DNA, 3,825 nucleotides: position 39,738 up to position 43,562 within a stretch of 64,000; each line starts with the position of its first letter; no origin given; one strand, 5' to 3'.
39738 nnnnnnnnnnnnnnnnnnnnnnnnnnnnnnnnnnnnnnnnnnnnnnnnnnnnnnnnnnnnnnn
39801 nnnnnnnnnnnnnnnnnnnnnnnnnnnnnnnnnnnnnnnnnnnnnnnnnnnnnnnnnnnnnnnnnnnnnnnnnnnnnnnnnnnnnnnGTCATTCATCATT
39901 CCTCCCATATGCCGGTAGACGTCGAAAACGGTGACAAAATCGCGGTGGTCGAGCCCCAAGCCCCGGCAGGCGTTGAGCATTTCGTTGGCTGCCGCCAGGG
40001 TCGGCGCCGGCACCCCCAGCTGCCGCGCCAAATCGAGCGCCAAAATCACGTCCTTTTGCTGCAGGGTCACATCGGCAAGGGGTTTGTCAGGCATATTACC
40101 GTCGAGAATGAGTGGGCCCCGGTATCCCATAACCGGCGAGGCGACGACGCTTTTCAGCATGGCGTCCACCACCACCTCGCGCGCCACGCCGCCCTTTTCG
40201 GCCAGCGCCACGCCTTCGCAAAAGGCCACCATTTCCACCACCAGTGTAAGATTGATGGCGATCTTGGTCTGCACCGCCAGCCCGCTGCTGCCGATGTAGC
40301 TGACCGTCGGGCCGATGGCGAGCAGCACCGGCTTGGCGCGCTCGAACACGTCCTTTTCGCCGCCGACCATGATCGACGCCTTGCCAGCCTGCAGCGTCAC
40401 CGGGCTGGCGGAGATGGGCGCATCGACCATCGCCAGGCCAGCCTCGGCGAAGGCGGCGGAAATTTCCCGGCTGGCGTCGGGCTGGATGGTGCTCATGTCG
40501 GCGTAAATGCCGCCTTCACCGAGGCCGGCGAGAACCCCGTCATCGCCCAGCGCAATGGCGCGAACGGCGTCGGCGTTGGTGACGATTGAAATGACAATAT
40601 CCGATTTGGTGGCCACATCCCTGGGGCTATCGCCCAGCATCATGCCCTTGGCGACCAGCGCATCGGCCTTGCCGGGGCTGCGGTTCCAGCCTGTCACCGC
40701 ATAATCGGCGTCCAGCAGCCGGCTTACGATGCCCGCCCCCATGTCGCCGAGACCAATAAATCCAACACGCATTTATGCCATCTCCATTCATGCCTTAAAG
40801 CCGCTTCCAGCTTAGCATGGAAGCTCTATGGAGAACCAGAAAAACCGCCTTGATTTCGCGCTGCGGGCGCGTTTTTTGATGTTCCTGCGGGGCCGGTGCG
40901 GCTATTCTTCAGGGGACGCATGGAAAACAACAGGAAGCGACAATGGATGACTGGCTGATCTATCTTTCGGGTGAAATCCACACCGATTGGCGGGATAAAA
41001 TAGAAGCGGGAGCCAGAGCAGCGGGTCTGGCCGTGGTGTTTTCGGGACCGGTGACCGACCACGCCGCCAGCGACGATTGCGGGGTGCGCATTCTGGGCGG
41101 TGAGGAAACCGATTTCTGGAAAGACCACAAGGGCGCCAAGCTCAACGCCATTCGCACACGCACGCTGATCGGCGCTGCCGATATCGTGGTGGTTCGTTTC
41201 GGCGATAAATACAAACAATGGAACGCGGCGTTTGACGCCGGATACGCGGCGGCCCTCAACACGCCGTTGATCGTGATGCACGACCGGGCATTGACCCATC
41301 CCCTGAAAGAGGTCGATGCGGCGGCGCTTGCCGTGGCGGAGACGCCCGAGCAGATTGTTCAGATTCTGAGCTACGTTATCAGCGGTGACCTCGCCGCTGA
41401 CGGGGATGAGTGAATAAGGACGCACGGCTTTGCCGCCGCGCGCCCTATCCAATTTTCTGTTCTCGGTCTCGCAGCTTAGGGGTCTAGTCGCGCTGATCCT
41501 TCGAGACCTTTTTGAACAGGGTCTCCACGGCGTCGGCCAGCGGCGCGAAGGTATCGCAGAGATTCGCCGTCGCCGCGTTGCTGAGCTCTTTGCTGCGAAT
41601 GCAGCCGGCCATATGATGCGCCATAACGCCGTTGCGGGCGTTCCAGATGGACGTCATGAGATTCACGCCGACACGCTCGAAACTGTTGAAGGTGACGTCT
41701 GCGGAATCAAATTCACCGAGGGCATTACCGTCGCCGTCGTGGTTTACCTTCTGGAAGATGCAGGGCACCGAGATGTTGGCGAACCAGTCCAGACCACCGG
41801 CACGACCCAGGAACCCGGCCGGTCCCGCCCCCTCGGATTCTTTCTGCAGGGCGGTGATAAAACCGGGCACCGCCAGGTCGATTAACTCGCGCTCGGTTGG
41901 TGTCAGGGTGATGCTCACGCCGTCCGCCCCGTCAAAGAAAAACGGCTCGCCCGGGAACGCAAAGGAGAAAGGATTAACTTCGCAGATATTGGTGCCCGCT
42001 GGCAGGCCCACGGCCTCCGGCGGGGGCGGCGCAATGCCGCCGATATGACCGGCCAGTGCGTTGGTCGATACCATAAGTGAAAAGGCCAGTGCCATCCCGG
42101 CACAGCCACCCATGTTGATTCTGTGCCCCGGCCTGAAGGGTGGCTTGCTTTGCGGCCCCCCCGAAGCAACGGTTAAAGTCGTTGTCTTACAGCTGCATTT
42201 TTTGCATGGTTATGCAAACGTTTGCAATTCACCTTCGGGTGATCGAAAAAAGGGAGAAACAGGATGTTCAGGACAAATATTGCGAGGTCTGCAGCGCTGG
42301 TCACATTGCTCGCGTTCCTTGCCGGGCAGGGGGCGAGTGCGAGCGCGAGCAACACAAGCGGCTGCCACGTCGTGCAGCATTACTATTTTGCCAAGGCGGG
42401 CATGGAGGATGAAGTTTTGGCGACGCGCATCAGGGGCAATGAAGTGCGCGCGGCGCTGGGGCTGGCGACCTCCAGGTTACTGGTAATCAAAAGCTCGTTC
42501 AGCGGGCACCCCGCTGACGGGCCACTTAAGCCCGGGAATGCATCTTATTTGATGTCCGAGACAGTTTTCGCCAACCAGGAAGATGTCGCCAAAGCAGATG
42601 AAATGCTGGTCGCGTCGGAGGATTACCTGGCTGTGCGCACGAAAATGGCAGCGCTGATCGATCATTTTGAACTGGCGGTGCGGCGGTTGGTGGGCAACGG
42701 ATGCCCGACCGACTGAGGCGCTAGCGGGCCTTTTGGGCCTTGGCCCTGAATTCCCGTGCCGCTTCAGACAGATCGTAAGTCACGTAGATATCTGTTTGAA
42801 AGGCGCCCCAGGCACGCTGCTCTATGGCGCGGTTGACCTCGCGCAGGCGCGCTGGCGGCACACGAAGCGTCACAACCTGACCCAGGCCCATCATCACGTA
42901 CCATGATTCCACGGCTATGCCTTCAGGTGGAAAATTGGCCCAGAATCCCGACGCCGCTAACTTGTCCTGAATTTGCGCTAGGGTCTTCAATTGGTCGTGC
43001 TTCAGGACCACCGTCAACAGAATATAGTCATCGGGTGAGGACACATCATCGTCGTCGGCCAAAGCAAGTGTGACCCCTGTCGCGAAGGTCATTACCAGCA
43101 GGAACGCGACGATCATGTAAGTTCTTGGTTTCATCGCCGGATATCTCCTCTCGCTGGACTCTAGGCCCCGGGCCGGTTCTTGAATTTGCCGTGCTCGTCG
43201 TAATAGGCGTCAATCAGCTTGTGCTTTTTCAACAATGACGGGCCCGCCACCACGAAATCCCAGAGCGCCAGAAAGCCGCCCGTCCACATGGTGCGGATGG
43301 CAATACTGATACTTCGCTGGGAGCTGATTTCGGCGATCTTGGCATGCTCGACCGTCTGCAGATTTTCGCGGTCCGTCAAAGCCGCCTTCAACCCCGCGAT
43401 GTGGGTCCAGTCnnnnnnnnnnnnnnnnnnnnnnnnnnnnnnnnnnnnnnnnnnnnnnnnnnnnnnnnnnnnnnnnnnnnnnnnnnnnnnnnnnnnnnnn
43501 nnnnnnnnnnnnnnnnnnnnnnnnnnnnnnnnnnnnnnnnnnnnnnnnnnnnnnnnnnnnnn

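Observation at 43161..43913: Bacterial iodothyronine-deiodinase-like protein with Cys at the selenocysteine position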

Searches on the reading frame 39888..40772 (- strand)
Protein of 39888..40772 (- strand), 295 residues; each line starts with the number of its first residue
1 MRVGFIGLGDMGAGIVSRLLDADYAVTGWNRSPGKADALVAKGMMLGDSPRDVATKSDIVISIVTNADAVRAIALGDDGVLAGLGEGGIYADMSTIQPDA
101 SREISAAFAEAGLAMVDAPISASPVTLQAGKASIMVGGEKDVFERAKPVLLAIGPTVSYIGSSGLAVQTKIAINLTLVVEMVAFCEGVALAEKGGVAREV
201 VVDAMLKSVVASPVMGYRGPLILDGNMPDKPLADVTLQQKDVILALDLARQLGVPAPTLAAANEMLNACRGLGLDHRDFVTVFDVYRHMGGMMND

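Call 18: search_protein_families(library=pfam, proteins=[window:39888-40772:-], max_evalue=0.001)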
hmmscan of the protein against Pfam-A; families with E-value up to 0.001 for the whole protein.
window:39888-40772:- (295 aa): 4 families
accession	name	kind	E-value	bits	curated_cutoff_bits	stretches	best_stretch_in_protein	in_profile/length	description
PF03446.21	NAD_binding_2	-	2e-43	148.6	21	1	2-161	1-161/161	NAD binding domain of 6-phosphogluconate dehydrogenase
PF14833.11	NAD_binding_11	-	8e-20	71.8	30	1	167-284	4-120/122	NAD-binding of NADP-dependent 3-hydroxyisobutyrate dehydrogenase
PF03807.23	F420_oxidored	-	5.2e-09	37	21.6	1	2-70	1-73/94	NADP oxidoreductase coenzyme F420-dependent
PF02826.25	2-Hacid_dh_C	-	9.3e-05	22.3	25.1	1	2-71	38-106/178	D-isomer specific 2-hydroxyacid dehydrogenase, NAD binding domain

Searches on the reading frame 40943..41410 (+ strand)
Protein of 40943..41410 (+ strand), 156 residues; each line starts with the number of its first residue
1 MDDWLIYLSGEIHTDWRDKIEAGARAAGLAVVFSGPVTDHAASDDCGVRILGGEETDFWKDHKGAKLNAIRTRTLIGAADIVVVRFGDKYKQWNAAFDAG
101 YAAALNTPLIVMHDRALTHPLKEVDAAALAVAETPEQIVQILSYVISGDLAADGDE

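Call 18: search_protein_families(library=pfam, proteins=[window:40943-41410:+], max_evalue=0.001)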
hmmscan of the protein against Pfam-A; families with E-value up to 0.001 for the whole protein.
window:40943-41410:+ (156 aa): 1 family
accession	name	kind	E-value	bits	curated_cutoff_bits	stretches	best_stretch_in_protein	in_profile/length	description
PF11071.14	Nuc_deoxyri_tr3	-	3.7e-66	221.9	23.2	1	7-146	1-140/140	Nucleoside 2-deoxyribosyltransferase YtoQ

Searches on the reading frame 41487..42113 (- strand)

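Call 3: search_protein_families(library=pfam, proteins=[window:41487-42113:-], max_evalue=1)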
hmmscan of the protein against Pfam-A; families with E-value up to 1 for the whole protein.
window:41487-42113:- (209 aa): 0 families

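Call 4: search_protein_families(library=ncbifam, proteins=[window:41487-42113:-], max_evalue=1)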
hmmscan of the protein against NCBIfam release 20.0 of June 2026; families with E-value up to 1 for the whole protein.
window:41487-42113:- (209 aa): 1 family
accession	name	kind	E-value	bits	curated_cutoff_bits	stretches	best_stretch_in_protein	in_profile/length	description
NF003838.0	PRK05420.1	equivalog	0.12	11.9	256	1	3-43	35-76/231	aquaporin Z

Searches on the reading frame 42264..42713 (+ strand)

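Call 3: search_protein_families(library=pfam, proteins=[window:42264-42713:+], max_evalue=1)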
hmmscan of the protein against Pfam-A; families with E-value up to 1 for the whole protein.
window:42264-42713:+ (150 aa): 0 families

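Call 4: search_protein_families(library=ncbifam, proteins=[window:42264-42713:+], max_evalue=1)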
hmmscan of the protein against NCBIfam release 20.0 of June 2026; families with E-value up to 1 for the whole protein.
window:42264-42713:+ (150 aa): 1 family
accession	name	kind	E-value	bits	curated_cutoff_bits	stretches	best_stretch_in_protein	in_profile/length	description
NF005801.1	PRK07656.1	equivalog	0.043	12.5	657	1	37-129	66-158/500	FadD3 family acyl-CoA ligase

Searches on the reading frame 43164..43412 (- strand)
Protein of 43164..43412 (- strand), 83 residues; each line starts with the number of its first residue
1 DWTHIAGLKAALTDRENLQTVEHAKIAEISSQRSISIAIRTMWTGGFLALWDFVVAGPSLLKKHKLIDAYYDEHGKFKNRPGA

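Call 58: search_solved_structures(query=window:43164-43412:-, max_evalue=10)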
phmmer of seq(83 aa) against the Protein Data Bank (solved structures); distinct sequences matched with E-value up to 10: 0.
